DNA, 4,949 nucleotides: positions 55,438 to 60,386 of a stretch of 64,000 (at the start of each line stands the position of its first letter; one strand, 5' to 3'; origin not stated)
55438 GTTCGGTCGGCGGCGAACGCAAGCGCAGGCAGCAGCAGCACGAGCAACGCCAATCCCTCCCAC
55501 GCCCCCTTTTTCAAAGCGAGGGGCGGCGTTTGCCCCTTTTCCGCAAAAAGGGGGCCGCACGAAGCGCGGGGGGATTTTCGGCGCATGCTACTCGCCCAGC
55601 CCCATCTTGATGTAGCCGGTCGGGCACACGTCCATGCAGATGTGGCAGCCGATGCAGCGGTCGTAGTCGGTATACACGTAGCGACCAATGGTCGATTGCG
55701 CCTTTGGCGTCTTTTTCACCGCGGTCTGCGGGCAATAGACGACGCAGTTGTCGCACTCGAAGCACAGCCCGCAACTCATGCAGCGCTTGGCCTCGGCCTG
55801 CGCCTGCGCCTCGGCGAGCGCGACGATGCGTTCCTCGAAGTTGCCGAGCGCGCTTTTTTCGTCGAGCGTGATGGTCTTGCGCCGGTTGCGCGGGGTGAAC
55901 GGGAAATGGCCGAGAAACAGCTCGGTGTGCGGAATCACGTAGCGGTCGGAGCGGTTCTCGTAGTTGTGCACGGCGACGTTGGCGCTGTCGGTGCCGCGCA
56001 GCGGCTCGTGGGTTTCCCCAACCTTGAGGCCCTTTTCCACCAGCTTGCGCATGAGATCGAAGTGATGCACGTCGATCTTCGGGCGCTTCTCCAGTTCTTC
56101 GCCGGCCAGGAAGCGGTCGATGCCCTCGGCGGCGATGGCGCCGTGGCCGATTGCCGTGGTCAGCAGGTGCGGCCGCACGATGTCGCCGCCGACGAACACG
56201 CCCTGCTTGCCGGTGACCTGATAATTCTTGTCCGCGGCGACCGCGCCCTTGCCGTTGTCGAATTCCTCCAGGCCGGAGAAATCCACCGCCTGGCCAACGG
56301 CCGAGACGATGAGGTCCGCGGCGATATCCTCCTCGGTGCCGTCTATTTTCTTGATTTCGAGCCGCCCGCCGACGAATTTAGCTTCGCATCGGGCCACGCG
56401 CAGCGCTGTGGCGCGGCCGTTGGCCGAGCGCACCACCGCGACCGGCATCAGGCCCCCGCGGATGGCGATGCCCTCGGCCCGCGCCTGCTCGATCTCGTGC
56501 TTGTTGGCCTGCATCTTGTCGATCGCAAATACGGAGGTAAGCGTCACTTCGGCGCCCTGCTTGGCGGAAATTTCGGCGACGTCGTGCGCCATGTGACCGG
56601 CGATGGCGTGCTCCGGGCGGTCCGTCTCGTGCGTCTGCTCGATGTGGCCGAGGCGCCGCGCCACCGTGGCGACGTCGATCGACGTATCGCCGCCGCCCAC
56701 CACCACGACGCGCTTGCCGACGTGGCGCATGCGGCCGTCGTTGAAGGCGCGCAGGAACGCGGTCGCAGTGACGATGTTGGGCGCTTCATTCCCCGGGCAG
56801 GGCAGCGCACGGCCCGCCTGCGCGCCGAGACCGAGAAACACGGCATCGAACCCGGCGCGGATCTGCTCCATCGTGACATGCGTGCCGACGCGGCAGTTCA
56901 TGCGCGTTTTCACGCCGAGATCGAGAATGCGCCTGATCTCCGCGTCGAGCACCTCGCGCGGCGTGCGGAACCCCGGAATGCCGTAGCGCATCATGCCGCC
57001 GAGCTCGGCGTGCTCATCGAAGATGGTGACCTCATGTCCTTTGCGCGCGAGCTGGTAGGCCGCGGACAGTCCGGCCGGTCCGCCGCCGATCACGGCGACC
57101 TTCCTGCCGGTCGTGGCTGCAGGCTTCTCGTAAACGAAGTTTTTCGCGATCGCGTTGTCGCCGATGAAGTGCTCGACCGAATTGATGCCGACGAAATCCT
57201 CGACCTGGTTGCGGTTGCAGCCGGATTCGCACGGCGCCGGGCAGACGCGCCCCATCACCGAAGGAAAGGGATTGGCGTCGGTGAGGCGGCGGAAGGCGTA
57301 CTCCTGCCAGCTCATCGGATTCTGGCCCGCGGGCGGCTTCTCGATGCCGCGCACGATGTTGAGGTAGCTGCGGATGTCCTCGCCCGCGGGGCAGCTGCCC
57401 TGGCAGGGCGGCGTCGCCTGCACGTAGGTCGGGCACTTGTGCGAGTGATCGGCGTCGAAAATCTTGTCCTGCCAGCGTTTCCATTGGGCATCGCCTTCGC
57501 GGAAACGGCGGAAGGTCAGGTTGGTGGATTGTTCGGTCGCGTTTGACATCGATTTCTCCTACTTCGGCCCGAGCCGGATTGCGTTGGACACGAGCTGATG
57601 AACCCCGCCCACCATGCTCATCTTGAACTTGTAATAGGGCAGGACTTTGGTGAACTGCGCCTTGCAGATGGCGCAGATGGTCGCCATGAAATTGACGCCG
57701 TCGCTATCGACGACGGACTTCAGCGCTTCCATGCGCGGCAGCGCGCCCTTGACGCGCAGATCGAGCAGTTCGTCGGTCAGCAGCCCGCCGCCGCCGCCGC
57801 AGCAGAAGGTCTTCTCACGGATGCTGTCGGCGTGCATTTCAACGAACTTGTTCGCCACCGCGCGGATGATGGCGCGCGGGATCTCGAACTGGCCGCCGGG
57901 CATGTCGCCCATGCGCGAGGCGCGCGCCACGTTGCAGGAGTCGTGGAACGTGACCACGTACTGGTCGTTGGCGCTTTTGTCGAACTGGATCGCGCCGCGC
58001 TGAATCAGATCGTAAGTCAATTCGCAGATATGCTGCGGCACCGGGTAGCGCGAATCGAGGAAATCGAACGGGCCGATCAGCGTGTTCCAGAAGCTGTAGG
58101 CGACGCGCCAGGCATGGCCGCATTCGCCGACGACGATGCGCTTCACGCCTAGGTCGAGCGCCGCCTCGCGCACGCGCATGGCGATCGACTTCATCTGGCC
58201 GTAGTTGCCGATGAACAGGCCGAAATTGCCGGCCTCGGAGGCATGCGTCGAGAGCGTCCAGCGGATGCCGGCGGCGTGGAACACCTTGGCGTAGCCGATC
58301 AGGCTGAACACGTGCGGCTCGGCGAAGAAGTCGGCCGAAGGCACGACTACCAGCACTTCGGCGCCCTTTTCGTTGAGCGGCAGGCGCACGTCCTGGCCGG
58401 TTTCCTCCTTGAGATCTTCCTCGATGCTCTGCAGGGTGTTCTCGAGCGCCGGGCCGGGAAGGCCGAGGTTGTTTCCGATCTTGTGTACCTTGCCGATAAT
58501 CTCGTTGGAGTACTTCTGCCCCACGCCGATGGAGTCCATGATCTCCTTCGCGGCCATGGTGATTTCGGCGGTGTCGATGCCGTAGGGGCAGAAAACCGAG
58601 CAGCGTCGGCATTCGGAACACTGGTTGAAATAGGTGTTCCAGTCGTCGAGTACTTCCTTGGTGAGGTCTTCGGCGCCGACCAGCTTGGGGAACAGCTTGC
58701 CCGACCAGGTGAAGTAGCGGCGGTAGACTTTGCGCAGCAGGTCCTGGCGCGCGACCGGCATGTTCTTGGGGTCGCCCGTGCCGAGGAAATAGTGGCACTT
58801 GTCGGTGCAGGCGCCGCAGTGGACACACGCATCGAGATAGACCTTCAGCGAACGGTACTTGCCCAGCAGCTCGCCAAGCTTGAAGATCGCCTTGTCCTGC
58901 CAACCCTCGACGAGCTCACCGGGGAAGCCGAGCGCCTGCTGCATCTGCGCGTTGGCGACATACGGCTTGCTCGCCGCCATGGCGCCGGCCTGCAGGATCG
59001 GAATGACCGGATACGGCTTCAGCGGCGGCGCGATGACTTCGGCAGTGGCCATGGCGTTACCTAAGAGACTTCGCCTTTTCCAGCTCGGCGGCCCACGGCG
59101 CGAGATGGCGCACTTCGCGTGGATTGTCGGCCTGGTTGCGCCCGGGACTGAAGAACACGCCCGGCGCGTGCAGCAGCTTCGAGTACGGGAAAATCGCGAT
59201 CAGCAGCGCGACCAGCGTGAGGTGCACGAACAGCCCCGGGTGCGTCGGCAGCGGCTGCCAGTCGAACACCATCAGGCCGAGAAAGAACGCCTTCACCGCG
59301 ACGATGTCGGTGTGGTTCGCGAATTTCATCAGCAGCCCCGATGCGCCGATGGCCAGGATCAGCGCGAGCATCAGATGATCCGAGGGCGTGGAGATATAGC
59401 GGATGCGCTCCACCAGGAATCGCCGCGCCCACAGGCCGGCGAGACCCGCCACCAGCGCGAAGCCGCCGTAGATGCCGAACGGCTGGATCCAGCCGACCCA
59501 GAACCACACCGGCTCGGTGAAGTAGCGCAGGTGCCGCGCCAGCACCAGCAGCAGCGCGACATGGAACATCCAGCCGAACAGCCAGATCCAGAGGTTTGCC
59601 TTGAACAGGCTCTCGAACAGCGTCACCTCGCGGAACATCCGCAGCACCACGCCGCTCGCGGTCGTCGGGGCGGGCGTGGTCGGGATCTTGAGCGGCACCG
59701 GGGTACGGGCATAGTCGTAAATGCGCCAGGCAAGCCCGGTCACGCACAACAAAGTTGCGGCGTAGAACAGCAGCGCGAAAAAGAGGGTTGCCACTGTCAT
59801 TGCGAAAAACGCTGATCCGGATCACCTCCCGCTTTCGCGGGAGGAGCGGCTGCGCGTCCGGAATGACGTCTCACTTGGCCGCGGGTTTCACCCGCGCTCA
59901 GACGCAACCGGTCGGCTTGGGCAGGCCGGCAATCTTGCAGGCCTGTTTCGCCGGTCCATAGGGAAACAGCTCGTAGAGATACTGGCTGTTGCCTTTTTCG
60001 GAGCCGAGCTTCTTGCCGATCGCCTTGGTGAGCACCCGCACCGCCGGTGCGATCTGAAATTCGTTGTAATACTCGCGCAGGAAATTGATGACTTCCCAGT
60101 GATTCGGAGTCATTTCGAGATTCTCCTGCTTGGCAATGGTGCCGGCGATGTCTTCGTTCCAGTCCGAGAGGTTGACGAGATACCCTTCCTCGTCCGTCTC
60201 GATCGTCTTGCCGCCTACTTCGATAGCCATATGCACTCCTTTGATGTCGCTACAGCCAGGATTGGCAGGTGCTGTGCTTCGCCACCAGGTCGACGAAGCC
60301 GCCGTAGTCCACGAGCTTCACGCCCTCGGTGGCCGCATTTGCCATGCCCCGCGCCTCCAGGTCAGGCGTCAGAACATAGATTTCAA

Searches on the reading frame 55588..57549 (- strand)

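Call 56: search_protein_families(library=pfam, proteins=[window:55588-57549:-], max_evalue=0.0001)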
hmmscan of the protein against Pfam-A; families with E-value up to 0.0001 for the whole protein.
window:55588-57549:- (653 aa): 18 families
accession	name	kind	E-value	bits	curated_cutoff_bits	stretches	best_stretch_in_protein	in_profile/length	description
PF07992.20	Pyr_redox_2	-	6.9e-25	88.5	26.1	1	150-470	2-291/291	Pyridine nucleotide-disulphide oxidoreductase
PF14691.11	Fer4_20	-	3.1e-13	49.9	25.8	1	45-136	28-111/113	Dihydroprymidine dehydrogenase domain II, 4Fe-4S cluster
PF13450.12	NAD_binding_8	-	2.1e-11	44.4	21.9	1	153-188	1-36/68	NAD(P)-binding Rossmann-like domain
PF13738.12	Pyr_redox_3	-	5.8e-10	39.3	30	1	131-183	146-199/305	Pyridine nucleotide-disulphide oxidoreductase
PF00070.33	Pyr_redox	-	8.5e-10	39.5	22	0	150-184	1-35/82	Pyridine nucleotide-disulphide oxidoreductase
PF12831.13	FAD_oxidored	-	4.7e-09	36.5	27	1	151-189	2-40/416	FAD dependent oxidoreductase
PF01266.30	DAO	-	1.3e-08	35.3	27.9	1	150-185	1-37/353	FAD dependent oxidoreductase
PF14697.11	Fer4_21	-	7.9e-08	32.8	35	1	596-649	8-59/59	4Fe-4S dicluster domain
PF12838.12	Fer4_7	-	1.5e-07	32.2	27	1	596-645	2-51/52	4Fe-4S dicluster domain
PF03486.20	HI0933_like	-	4.6e-07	30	50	1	150-184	2-36/244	HI0933-like protein Rossmann domain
PF01946.23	Thi4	-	6.5e-07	29.3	26.2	1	150-213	19-82/235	Thi4 family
PF13187.11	Fer4_9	-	8.2e-07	29.4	27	1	596-646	2-51/52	4Fe-4S dicluster domain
PF00037.32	Fer4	-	9.9e-07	28.8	21.1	1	625-645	1-21/24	4Fe-4S binding domain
PF00890.30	FAD_binding_2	-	2.3e-06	27.5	20.4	1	151-186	2-37/414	FAD binding domain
PF01134.28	GIDA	-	3.9e-06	26.6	22.1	1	150-184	1-35/391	Glucose inhibited division protein A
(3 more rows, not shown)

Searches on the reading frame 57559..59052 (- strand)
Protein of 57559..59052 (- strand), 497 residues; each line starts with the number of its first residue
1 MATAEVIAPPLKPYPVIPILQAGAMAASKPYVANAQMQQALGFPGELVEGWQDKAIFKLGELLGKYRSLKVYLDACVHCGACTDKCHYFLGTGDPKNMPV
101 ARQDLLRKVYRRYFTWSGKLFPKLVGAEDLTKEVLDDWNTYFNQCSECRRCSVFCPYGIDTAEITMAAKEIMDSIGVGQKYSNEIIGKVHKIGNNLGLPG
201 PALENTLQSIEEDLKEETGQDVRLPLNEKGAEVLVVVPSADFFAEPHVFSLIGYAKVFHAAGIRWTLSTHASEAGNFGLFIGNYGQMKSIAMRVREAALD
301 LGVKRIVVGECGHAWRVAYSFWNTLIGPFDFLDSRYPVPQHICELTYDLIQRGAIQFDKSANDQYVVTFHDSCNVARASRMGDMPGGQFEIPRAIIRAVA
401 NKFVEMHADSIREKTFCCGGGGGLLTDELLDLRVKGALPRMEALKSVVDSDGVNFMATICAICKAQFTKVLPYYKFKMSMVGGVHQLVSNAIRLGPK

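Call 56: search_protein_families(library=pfam, proteins=[window:57559-59052:-], max_evalue=0.0001)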
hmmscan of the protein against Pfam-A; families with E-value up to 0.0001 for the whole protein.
window:57559-59052:- (497 aa): 6 families
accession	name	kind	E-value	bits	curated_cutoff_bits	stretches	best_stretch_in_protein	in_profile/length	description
PF13183.11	Fer4_8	-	4.2e-12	46.9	27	1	73-159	2-68/68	4Fe-4S dicluster domain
PF13534.11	Fer4_17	-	5.6e-11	43.3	22.2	1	75-160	1-61/61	4Fe-4S dicluster domain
PF13187.11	Fer4_9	-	2e-07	31.3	27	0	67-87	34-48/52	4Fe-4S dicluster domain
PF13237.11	Fer4_10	-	7.9e-07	29.3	25.5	0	143-166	7-32/53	4Fe-4S dicluster domain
PF02754.22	CCG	-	8.9e-07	29.4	20.6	1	367-467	1-84/85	Cysteine-rich domain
PF12797.12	Fer4_2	-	2.5e-05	24.4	24.5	0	71-87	5-21/22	4Fe-4S binding domain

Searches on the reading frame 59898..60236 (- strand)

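Call 56: search_protein_families(library=pfam, proteins=[window:59898-60236:-], max_evalue=0.0001)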
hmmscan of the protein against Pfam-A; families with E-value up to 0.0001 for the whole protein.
window:59898-60236:- (112 aa): 1 family
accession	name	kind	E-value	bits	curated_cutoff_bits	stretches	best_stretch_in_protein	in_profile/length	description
PF04358.19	DsrC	-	1.4e-48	164.2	24.9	1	6-112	1-107/107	DsrC like protein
